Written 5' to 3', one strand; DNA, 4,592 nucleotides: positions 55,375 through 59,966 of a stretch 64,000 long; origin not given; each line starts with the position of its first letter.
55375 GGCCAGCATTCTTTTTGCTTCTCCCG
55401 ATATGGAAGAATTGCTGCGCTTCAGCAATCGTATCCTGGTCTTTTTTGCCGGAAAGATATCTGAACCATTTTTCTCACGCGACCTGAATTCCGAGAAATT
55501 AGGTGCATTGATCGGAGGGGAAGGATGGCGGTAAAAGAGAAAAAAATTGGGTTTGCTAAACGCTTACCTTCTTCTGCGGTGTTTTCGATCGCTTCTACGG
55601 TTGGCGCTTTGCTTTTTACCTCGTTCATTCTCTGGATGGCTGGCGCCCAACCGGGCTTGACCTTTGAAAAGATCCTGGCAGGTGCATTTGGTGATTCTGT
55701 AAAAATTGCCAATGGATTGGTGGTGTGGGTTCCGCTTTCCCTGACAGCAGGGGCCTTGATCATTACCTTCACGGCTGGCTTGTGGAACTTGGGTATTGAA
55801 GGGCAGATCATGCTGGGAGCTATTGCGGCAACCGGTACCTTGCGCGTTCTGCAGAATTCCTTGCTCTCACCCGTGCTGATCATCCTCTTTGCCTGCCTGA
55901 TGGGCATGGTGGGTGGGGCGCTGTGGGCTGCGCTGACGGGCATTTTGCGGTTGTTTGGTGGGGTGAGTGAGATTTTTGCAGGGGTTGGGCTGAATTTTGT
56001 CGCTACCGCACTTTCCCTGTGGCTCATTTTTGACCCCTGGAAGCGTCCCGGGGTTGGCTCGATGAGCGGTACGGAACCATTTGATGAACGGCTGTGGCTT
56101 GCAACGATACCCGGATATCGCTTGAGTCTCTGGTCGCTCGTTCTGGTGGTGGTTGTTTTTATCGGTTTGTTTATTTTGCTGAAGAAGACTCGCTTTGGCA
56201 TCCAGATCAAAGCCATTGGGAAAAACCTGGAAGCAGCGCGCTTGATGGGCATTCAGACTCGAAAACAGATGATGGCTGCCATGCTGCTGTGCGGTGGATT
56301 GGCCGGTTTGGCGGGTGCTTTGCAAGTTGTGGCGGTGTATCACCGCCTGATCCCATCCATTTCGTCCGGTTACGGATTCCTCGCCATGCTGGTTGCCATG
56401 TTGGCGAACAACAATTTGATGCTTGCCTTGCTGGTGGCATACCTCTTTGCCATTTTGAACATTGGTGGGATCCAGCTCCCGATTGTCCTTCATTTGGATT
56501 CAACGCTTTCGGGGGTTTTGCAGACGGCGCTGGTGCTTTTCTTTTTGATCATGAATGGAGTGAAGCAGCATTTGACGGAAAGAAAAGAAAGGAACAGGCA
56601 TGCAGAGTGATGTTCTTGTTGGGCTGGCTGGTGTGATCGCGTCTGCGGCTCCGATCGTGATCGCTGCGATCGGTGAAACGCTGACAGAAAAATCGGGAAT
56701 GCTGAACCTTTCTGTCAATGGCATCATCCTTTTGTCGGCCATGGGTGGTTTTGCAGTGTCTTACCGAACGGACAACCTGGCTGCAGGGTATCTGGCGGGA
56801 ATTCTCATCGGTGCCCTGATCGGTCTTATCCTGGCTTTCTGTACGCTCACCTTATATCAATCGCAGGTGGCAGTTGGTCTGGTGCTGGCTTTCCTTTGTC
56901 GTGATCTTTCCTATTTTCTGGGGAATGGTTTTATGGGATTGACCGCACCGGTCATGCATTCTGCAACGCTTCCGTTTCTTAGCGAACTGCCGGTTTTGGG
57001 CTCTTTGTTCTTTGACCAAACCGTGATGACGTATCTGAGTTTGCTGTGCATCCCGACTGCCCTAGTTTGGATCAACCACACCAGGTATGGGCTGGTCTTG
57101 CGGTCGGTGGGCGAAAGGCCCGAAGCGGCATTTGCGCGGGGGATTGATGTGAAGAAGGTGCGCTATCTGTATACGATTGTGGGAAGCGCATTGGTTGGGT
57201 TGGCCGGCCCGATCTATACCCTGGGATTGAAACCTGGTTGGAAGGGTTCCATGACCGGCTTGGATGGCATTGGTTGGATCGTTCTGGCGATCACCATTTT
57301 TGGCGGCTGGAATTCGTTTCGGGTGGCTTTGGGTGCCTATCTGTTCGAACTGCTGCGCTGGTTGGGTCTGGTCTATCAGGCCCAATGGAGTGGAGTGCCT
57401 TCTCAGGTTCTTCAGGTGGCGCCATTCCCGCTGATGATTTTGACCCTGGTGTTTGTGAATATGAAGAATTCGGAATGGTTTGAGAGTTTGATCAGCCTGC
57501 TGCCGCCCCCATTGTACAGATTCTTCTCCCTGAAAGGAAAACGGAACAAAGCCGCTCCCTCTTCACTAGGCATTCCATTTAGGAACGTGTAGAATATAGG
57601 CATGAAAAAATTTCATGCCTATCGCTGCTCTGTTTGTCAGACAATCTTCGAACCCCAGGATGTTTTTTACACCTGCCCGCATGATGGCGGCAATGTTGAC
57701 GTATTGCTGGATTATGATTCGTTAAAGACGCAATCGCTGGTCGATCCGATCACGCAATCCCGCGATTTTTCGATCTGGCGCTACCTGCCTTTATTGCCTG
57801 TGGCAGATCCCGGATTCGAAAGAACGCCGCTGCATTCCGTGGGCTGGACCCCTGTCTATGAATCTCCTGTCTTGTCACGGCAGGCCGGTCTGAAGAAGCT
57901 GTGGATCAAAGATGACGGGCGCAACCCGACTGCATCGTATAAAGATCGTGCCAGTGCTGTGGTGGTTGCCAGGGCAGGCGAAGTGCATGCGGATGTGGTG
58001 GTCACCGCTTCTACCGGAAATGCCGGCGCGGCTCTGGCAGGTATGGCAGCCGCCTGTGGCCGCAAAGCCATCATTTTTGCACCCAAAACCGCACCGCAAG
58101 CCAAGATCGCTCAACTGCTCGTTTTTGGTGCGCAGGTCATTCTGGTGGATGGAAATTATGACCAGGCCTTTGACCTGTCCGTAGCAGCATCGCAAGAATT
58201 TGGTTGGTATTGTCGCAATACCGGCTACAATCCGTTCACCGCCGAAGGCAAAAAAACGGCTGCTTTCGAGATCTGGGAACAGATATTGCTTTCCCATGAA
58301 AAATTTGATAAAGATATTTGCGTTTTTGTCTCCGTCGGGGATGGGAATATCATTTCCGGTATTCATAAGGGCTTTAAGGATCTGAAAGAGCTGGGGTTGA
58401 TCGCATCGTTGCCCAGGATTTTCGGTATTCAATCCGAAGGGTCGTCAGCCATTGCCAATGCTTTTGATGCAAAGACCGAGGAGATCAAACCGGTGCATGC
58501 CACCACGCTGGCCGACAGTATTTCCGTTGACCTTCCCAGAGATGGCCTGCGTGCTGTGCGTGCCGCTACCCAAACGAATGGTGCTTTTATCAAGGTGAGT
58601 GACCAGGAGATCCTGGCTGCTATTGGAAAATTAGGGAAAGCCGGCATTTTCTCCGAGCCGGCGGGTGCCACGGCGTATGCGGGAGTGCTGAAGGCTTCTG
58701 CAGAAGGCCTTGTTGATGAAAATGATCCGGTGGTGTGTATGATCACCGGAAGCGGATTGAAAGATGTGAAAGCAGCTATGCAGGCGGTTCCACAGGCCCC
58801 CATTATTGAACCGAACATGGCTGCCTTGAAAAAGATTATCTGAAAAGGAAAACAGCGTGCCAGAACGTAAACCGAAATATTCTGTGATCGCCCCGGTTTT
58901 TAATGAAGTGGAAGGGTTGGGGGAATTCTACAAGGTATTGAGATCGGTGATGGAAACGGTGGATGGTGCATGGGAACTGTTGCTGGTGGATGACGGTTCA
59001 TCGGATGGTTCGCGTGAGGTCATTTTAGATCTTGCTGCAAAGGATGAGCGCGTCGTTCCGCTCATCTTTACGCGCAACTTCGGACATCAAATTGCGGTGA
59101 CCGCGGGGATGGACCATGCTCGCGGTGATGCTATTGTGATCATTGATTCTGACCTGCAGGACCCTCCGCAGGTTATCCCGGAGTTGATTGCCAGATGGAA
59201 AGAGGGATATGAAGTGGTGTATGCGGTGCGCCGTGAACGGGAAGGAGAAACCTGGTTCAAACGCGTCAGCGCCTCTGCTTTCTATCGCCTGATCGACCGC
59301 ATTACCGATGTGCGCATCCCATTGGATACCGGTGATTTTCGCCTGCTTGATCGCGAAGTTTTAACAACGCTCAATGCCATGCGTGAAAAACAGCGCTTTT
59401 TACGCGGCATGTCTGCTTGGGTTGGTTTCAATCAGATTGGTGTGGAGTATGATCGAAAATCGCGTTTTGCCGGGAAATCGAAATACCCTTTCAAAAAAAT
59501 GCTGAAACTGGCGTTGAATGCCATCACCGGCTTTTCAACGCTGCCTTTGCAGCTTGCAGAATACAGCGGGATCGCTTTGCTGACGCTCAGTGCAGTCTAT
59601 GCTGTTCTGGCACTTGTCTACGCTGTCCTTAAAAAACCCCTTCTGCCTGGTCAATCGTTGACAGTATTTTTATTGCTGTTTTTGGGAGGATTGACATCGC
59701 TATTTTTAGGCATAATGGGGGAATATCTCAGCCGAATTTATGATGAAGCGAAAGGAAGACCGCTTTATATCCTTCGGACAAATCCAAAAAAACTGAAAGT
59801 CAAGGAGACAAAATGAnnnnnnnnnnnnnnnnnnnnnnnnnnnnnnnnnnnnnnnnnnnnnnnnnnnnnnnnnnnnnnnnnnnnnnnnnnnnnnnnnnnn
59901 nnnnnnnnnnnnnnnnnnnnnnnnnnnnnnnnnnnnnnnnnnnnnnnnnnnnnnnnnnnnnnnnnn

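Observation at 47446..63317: Candidate ATP-yielding ureide/nucleobase catabolic cluster: two atypical transcarbamylases plus carbamate kinase, deaminase, hydantoinase and a nucleoside-type importer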

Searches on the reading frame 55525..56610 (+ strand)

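Call 4: search_protein_families(library=pfam, proteins=[window:55525-56610:+])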
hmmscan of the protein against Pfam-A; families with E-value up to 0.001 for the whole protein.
window:55525-56610:+ (361 aa): 1 family
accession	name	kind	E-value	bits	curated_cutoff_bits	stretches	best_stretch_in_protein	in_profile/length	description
PF02653.21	BPD_transp_2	-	7.8e-36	124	26.8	1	61-340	2-268/269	Branched-chain amino acid transport system / permease component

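Call 6: search_protein_families(library=ncbifam, proteins=[window:55525-56610:+], max_evalue=0.00001)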
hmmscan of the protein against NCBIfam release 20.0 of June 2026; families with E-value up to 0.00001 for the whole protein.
window:55525-56610:+ (361 aa): 7 families
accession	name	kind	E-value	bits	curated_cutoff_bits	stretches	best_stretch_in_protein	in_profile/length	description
NF047929.1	ABC_B6_perm_2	equivalog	3.3e-36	125.1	400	1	19-350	4-332/337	putative B6 ABC transporter permease subunit 2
NF047928.1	ABC_B6_perm_1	equivalog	9.5e-14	51.2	465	1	49-347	3-295/311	putative B6 ABC transporter permease subunit 1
TIGR03622.1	urea_t_UrtB_arc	equivalog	6.2e-08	32.3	374.25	1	74-281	18-213/284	urea ABC transporter, permease protein UrtB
NF040906.3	GguB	equivalog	3e-07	30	450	1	204-267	227-290/375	multiple monosaccharide ABC transporter permease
NF007014.0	PRK09478.1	equivalog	6.8e-07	28.9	386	1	119-270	108-252/336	galactose/methyl galactoside ABC transporter permease MglC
NF008630.0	PRK11618.1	equivalog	9.4e-07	28.3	363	1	192-352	155-313/331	galactofuranose ABC transporter, permease protein YjfF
TIGR03409.1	urea_trans_UrtB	equivalog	3.8e-06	26.8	250.3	0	194-341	139-278/291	urea ABC transporter permease subunit UrtB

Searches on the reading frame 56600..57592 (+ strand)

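Call 4: search_protein_families(library=pfam, proteins=[window:56600-57592:+])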
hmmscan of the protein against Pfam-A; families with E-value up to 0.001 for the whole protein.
window:56600-57592:+ (330 aa): 1 family
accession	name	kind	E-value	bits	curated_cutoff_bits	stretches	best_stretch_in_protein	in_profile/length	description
PF02653.21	BPD_transp_2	-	6.8e-32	111.1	26.8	1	10-267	3-253/269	Branched-chain amino acid transport system / permease component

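Call 6: search_protein_families(library=ncbifam, proteins=[window:56600-57592:+], max_evalue=0.00001)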
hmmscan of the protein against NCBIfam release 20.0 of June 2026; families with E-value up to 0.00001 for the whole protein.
window:56600-57592:+ (330 aa): 4 families
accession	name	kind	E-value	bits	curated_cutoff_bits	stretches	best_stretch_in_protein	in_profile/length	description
NF047928.1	ABC_B6_perm_1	equivalog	2.6e-37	128.6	465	1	9-287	14-293/311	putative B6 ABC transporter permease subunit 1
NF008630.0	PRK11618.1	equivalog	2.2e-08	33.7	363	1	11-236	38-261/331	galactofuranose ABC transporter, permease protein YjfF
NF047929.1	ABC_B6_perm_2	equivalog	2.8e-08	33.3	400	1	8-273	45-313/337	putative B6 ABC transporter permease subunit 2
NF008441.0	PRK11285.1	equivalog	3.1e-07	29.8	378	1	9-216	56-254/333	L-arabinose ABC transporter permease AraH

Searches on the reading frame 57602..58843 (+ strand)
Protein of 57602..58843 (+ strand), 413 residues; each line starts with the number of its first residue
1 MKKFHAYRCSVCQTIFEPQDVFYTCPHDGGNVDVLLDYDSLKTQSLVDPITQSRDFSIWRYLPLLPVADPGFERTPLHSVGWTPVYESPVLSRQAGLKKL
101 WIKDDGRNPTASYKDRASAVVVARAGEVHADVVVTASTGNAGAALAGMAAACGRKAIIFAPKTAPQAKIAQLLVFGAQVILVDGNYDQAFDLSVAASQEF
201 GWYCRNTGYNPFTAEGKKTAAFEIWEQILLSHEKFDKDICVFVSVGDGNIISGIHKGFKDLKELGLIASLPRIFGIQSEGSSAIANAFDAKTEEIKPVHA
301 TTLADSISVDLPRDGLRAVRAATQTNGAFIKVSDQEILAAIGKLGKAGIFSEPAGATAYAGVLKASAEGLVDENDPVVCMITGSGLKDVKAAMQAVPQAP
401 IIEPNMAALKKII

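Call 4: search_protein_families(library=pfam, proteins=[window:57602-58843:+])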
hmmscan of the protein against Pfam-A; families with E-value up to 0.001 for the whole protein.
window:57602-58843:+ (413 aa): 1 family
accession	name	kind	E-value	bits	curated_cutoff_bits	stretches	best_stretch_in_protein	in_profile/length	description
PF00291.31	PALP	-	9.8e-74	248.8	35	1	79-383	4-295/295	Pyridoxal-phosphate dependent enzyme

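Call 6: search_protein_families(library=ncbifam, proteins=[window:57602-58843:+], max_evalue=0.00001)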
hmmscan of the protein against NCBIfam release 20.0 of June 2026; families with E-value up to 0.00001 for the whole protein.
window:57602-58843:+ (413 aa): 36 families (the best 25 are shown)
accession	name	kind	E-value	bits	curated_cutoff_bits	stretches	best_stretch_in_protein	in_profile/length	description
NF006050.0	PRK08197.1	equivalog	1.8e-72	244.4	303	1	5-395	7-391/406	threonine synthase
NF004170.0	PRK05638.1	equivalog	1.5e-57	195.1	421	1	8-389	3-359/442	threonine synthase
TIGR00260.1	thrC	equivalog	1.3e-55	188.9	167.1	1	58-389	1-339/340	threonine synthase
NF006205.0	PRK08329.1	equivalog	6.9e-49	166.7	358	1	8-387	3-345/347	threonine synthase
NF005035.0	PRK06450.1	equivalog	1.4e-44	152.3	301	1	98-387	65-336/338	threonine synthase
NF004996.0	PRK06381.1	equivalog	1.1e-40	139.6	266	1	83-384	16-317/319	threonine synthase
NF006094.0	PRK08246.1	subfamily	4.1e-30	105.2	331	1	82-376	23-296/310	serine/threonine dehydratase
NF006390.0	PRK08639.1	equivalog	1.9e-28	99.6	421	1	80-389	23-317/418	threonine ammonia-lyase IlvA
TIGR01127.1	ilvA_1Cterm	equivalog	2.1e-28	99.4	378.75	1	83-383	1-283/380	threonine ammonia-lyase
TIGR01124.1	ilvA_2Cterm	equivalog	1.7e-25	89.6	411.3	1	83-374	18-295/499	threonine ammonia-lyase, biosynthetic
NF006674.0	PRK09224.1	subfamily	3.5e-24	85.4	577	1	83-383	26-311/508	threonine ammonia-lyase IlvA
NF005292.0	PRK06815.1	equivalog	1.9e-23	83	371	1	79-367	18-292/320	threonine/serine dehydratase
NF009130.0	PRK12483.1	subfamily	5.9e-23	81.2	801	1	83-373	38-314/521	threonine ammonia-lyase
TIGR02079.1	THD1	equivalog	2.8e-22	79.1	440.55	1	82-389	16-309/410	threonine ammonia-lyase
NF005600.0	PRK07334.1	equivalog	3.3e-22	78.6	496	1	80-366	26-295/408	threonine ammonia-lyase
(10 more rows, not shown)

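Call 37: search_solved_structures(query=window:57602-58843:+, max_evalue=1e-8)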
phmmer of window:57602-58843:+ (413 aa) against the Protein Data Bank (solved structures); distinct sequences matched with E-value up to 1e-8: 39.
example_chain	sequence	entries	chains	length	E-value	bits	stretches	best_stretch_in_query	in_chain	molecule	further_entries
6cgq_A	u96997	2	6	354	3.5e-52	181.1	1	58-404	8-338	Threonine synthase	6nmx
2zsj_A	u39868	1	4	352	1.6e-50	175.6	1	66-407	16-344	Threonine synthase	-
2d1f_A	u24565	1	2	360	1.3e-48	169.4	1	60-402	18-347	Threonine synthase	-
1uim_A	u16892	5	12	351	6e-44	154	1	58-403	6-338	Threonine Synthase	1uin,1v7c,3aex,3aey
1e5x_A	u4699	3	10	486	1.2e-29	106.9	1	95-392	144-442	THREONINE SYNTHASE | THREONINE SYNTHASE 1, CHLOROPLASTIC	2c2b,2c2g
8zkv_A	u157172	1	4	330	2.9e-16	62.8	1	82-368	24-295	L-threonine dehydratase biosynthetic IlvA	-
43cq_A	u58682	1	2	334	3.4e-16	62.6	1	82-368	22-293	L-threonine dehydratase biosynthetic IlvA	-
4h27_A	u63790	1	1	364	4.6e-16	62.2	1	76-364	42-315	L-serine dehydratase/L-threonine deaminase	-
1tdj_A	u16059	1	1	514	1.8e-15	60.2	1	82-365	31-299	BIOSYNTHETIC THREONINE DEAMINASE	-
9d2q_A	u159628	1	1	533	2e-15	60.1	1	82-365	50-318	L-threonine dehydratase biosynthetic IlvA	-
1p5j_A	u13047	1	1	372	6.5e-15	58.4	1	76-364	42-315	L-serine dehydratase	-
8y1j_A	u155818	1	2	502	8e-15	58.1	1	83-379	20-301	L-threonine dehydratase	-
2bhs_A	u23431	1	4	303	1.2e-14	57.5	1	79-347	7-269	CYSTEINE SYNTHASE B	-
2jc3_A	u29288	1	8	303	1.7e-14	57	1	79-338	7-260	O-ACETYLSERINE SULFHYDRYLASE B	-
2v03_A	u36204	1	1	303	2.5e-14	56.4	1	79-339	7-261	Cysteine synthase B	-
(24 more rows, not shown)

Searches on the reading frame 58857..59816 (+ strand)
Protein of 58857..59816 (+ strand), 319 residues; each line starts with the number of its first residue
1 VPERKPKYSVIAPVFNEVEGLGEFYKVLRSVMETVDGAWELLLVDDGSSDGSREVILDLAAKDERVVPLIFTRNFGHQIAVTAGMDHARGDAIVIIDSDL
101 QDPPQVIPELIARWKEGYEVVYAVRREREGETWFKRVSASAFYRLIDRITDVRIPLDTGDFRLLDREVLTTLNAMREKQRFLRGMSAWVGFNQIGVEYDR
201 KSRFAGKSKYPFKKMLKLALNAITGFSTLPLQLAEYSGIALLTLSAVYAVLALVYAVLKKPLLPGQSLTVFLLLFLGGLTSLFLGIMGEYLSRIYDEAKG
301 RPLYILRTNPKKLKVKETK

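Call 4: search_protein_families(library=pfam, proteins=[window:58857-59816:+])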
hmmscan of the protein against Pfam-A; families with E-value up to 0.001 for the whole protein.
window:58857-59816:+ (319 aa): 3 families
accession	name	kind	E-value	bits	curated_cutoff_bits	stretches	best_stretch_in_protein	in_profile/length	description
PF00535.33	Glycos_transf_2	-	1.4e-31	110.1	23.3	1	9-169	1-164/168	Glycosyl transferase family 2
PF13506.12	Glyco_transf_21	-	0.00017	21.5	21.7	1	81-171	22-116/174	Glycosyl transferase family 21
PF13641.12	Glyco_tranf_2_3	-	0.00062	20.3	27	1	6-173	1-175/230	Glycosyltransferase like family 2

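Call 6: search_protein_families(library=ncbifam, proteins=[window:58857-59816:+], max_evalue=0.00001)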
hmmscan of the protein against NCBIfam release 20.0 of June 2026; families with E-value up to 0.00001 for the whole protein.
window:58857-59816:+ (319 aa): 13 families
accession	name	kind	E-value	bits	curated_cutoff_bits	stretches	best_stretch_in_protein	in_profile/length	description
NF047588.1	GlcsyltransPgfSStrep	equivalog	2.5e-74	250.3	500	1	7-307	2-303/308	glycosyltransferase PgfS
NF007986.1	PRK10714.1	equivalog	6.9e-49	166.5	529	1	7-307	7-309/316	undecaprenyl-phosphate 4-deoxy-4-formamido-L-arabinose transferase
NF047683.1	TeichurnBiosyTuaG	equivalog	4.9e-14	52.6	400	1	1-100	1-97/252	teichuronic acid biosynthesis protein TuaG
NF007482.0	PRK10073.1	equivalog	9.8e-12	44.5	423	1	3-111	3-107/334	glycosyltransferase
TIGR03937.1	PgaC_IcaA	equivalog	7.9e-11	41.5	422.3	1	4-99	43-135/407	poly-beta-1,6-N-acetyl-D-glucosamine synthase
NF041875.1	EPS_EpsD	equivalog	5.5e-10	39.1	370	1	9-121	2-111/325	exopolysaccharide biosynthesis glycosyltransferase EpsD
NF050050.1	ProtGlycPglI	equivalog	3.6e-09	36.4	500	1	5-123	1-117/306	GalNAc(5)-diNAcBac-PP-undecaprenol beta-1,3-glucosyltransferase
TIGR04283.1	glyco_like_mftF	equivalog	1.4e-08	34.6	182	1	9-138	2-121/221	TIGR04283 family arsenosugar biosynthesis glycosyltransferase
TIGR04242.1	nodulat_NodC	equivalog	3.3e-08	32.9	550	1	4-116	46-158/395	chitooligosaccharide synthase NodC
NF041391.1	DPhHxTase_Halo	equivalog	2.3e-07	30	375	1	25-172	11-153/213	dolichyl-phosphate hexose transferase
NF038302.1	EPS_HpsE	equivalog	1.2e-06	27.8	300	1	8-100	3-97/307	hormogonium polysaccharide biosynthesis glycosyltransferase HpsE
NF010496.0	PRK13915.1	equivalog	1.2e-06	27.8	262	1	7-112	32-140/307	glucosyl-3-phosphoglycerate synthase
TIGR03965.1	mycofact_glyco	equivalog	3.8e-06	26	280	1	4-115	72-180/467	mycofactocin biosynthesis glycosyltransferase MftF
